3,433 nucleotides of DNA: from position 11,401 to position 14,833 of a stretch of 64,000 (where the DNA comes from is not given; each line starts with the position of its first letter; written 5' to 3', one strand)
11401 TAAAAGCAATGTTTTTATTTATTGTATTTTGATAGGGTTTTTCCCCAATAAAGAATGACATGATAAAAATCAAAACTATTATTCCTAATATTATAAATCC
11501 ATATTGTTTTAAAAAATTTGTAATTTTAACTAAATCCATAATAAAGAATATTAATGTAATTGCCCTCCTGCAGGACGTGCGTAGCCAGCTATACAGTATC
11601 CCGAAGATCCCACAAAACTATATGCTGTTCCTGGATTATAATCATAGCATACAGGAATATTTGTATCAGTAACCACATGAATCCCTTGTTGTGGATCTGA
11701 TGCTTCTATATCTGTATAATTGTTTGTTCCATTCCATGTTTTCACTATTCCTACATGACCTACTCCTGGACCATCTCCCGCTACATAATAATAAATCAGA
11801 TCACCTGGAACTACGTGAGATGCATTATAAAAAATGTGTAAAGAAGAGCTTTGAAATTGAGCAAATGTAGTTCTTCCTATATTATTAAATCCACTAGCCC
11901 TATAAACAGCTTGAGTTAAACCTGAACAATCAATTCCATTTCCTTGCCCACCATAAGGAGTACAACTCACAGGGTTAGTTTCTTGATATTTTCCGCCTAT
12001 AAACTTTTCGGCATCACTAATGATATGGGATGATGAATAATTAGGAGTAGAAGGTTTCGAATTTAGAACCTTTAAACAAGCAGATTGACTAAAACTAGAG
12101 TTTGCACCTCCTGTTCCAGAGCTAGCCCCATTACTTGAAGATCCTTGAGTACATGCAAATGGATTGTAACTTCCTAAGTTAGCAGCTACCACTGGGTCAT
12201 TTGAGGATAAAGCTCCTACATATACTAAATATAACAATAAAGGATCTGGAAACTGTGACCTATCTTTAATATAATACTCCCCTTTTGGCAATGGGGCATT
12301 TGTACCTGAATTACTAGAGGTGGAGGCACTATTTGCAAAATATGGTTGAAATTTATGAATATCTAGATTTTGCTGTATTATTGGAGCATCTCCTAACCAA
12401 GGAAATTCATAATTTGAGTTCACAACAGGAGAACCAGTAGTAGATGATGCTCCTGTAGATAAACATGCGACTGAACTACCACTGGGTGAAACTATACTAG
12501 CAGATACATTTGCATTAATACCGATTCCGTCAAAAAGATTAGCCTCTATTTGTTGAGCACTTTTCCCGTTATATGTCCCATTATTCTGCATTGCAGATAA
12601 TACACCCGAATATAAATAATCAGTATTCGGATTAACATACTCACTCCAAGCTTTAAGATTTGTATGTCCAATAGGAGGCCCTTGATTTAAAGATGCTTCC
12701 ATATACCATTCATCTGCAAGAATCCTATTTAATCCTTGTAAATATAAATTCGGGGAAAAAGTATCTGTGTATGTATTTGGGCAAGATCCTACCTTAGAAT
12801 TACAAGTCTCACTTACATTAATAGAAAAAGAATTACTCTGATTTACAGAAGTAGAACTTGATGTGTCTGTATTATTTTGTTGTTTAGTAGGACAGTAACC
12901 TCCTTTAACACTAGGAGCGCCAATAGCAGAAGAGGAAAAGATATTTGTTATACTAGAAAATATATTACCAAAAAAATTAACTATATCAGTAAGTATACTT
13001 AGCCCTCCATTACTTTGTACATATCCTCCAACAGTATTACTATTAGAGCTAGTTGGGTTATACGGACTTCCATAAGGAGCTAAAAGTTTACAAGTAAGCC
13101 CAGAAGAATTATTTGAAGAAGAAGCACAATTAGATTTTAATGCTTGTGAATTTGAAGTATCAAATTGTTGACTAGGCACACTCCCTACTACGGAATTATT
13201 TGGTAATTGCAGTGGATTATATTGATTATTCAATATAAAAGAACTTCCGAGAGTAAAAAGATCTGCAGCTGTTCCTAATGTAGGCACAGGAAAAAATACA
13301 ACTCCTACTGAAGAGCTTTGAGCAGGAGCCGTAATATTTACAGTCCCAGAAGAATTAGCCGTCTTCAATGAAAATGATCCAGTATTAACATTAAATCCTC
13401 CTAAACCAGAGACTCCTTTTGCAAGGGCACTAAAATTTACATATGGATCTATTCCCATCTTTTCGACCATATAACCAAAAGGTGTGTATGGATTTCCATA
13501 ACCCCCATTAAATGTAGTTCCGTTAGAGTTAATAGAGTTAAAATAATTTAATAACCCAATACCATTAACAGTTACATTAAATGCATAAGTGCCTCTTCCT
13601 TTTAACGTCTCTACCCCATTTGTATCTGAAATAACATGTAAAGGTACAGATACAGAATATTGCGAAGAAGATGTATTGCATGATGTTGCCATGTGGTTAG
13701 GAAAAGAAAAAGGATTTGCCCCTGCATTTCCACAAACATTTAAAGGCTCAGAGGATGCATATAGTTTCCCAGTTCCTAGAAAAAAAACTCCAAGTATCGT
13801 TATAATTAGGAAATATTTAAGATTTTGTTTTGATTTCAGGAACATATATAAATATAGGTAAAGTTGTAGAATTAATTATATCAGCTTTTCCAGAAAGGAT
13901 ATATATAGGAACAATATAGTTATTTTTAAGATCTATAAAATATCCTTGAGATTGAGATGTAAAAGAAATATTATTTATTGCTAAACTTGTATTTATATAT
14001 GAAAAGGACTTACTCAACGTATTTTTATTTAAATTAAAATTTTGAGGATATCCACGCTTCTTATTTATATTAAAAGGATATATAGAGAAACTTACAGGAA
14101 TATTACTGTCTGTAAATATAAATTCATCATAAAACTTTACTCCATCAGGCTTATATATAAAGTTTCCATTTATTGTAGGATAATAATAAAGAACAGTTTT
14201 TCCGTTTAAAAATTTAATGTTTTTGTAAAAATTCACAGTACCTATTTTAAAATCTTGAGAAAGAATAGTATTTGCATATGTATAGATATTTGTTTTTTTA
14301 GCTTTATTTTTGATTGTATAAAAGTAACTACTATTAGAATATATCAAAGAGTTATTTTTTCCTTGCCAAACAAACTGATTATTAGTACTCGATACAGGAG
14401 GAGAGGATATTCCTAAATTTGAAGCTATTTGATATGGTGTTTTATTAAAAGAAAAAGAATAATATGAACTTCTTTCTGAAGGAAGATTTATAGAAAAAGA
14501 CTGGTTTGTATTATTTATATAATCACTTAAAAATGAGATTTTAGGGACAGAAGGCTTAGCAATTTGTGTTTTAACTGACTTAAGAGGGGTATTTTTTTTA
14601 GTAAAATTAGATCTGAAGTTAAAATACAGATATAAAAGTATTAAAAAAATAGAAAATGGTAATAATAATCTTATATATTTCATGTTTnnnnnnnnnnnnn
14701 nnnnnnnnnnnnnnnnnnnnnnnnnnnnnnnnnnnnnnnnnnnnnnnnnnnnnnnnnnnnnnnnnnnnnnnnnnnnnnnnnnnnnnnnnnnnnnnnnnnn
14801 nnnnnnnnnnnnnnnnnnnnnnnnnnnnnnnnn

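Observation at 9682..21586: Eight-gene same-strand block of membrane and secreted proteins with a 1559-aa giant: candidate novel envelope-spanning apparatus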

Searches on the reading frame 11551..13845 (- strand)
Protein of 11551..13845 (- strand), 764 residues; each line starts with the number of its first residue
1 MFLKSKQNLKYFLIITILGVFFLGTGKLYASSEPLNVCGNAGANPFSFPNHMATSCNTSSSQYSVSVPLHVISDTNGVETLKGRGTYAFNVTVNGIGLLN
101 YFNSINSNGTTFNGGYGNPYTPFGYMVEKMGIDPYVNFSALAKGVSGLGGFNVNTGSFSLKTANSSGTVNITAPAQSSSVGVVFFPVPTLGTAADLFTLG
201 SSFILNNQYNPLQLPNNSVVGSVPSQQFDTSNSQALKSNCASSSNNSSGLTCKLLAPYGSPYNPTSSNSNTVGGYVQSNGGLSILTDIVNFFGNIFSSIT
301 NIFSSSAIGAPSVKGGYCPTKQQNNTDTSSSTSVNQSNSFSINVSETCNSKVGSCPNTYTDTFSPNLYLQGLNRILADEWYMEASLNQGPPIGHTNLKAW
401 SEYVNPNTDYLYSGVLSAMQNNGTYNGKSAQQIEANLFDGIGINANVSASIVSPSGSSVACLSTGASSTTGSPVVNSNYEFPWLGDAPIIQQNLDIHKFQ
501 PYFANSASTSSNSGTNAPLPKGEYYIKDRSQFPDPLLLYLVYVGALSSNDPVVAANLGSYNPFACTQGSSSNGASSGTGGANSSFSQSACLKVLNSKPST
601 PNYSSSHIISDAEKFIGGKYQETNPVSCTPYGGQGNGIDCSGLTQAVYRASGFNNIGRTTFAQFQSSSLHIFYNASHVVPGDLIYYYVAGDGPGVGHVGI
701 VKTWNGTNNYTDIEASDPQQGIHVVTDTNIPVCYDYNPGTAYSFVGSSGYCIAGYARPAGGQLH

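Call 4: search_protein_families(library=pfam, proteins=[window:11551-13845:-], max_evalue=1)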
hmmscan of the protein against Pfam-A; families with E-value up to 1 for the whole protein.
window:11551-13845:- (764 aa): 3 families
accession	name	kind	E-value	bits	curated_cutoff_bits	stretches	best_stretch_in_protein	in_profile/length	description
PF00877.26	NLPC_P60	-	7.4e-07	29.6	23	1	631-701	6-71/105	NlpC/P60 family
PF05257.22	CHAP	-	0.016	16.2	26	1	639-711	10-76/81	CHAP domain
PF04193.19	PQ-loop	-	0.1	12.8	22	1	277-306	28-57/61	PQ loop repeat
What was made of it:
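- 11551..13845 (-): Gene 5, 764 aa: secreted or anchored protein with a conserved N-terminal region of about 600 aa and unknown fold, plus a C-terminal NlpC/P60 peptidase domain (631-701; Cys in GIDCSG, His in GHVGIV). Pfam PF00877, 29.6 bits against a cut-off of 23 (call 4).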

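Call 5: search_protein_families(library=ncbifam, proteins=[window:11551-13845:-], max_evalue=1)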
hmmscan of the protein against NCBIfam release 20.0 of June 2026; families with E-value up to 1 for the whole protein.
window:11551-13845:- (764 aa): 1 family
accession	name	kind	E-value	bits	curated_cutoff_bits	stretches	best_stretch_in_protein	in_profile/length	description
NF008096.1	PRK10838.1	equivalog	0.025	14.3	186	1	632-700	87-149/189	bifunctional murein DD-endopeptidase/murein LD-carboxypeptidase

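Call 56: search_protein_families(library=phrogs, proteins=[window:11551-13845:-], max_evalue=0.1)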
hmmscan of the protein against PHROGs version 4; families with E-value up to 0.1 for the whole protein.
window:11551-13845:- (764 aa): 2 families
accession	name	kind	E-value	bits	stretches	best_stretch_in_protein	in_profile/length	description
phrog_329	-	tail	9.5e-11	41.6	1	603-725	533-641/949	minor tail protein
phrog_12508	-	unknown function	0.00033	21.3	1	605-699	140-221/260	-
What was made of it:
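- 11551..13845 (-): The same domain hits PHROG minor tail protein (call 56).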

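Call 93: search_protein_families(library=pfam, alignment_id=A9, max_evalue=0.1)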
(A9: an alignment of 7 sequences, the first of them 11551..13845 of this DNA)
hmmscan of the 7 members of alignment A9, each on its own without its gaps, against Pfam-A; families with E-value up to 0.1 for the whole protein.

A. member 1, window:11551-13845:- (764 aa): 2 families
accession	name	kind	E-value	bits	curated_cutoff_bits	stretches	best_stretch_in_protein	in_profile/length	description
PF00877.26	NLPC_P60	-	7.4e-07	29.6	23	1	631-701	6-71/105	NlpC/P60 family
PF05257.22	CHAP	-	0.016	16.2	26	1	639-711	10-76/81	CHAP domain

B. families by the number of members that match (of 7 scanned): 4 families
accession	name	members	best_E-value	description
PF00877.26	NLPC_P60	5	2.1e-08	NlpC/P60 family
PF01551.29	Peptidase_M23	2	0.00058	Peptidase family M23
PF05257.22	CHAP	2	0.016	CHAP domain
PF08931.15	Caudo_bapla_RBP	1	0.0038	Lactophage receptor-binding protein C-terminal head domain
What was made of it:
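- On NlpC/P60 peptidase (gene 5): 5 of 7 orthologues also hit (call 93).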

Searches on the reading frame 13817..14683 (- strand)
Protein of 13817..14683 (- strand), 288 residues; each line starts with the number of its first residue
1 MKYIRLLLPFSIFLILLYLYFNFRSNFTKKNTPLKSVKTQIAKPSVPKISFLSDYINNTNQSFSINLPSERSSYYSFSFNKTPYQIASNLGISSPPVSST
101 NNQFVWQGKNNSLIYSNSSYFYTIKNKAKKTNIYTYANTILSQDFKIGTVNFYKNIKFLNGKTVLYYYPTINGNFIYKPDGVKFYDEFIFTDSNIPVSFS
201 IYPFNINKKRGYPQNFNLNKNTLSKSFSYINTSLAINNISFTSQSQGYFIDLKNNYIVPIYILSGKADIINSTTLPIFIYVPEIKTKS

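Call 4: search_protein_families(library=pfam, proteins=[window:13817-14683:-], max_evalue=1)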
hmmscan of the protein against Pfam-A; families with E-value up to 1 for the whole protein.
window:13817-14683:- (288 aa): 1 family
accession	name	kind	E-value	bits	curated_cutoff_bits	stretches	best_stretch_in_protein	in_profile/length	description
PF16067.10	DUF4809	-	0.044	14.1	27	1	102-152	77-128/130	Domain of unknown function (DUF4809)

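Call 5: search_protein_families(library=ncbifam, proteins=[window:13817-14683:-], max_evalue=1)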
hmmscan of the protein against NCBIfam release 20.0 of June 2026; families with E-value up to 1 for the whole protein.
window:13817-14683:- (288 aa): 1 family
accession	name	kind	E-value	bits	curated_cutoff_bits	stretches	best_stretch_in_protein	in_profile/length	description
NF050015.1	RNaseT2Fam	subfamily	0.052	13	250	0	214-246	148-180/220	ribonuclease T2 family protein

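Call 55: search_solved_structures(query=A4, max_evalue=10)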
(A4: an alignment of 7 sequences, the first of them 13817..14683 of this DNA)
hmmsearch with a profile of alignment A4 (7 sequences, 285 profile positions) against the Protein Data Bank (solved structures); distinct sequences matched with E-value up to 10: 6.
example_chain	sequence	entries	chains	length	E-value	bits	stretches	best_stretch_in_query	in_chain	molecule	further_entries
5byo_A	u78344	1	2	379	3.7e-06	29.8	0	69-92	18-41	dTor_12x31L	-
4yxz_A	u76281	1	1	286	2.9e-05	26.8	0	69-92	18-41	dTor_9x31L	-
9ho6_D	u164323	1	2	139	0.063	15.9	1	52-122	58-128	Camelid Nanobody 16C10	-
9ho5_C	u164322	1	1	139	0.067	15.8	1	52-122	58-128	Camelid Nanobody 4A7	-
4yxy_A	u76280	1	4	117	0.62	12.6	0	68-92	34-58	dTor_9x31L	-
6q6z_B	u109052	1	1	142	0.73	12.4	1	41-122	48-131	EDS1-SPECIFIC NANOBODY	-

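Call 56: search_protein_families(library=phrogs, proteins=[window:13817-14683:-], max_evalue=0.1)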
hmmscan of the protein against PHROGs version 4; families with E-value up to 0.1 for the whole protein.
window:13817-14683:- (288 aa): 0 families

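Call 88: search_protein_families(library=pfam, alignment_id=A4, max_evalue=1)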
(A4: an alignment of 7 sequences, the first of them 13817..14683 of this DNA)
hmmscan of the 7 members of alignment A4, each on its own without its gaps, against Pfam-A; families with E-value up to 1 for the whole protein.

A. member 1, window:13817-14683:- (288 aa): 1 family
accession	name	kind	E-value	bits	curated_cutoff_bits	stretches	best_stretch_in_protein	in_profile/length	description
PF16067.10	DUF4809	-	0.044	14.1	27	1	102-152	77-128/130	Domain of unknown function (DUF4809)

B. families by the number of members that match (of 7 scanned): 5 families
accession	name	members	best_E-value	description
PF08622.16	Svf1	1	0.036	Svf1-like N-terminal lipocalin domain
PF16067.10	DUF4809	1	0.044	Domain of unknown function (DUF4809)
PF13721.11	SecD-TM1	1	0.046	SecD export protein N-terminal TM region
PF20578.4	aBig_2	1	0.084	Atrophied bacterial Ig domain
PF09869.16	KH_DUF2096_C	1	0.16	DUF2096 C-terminal KH-like domain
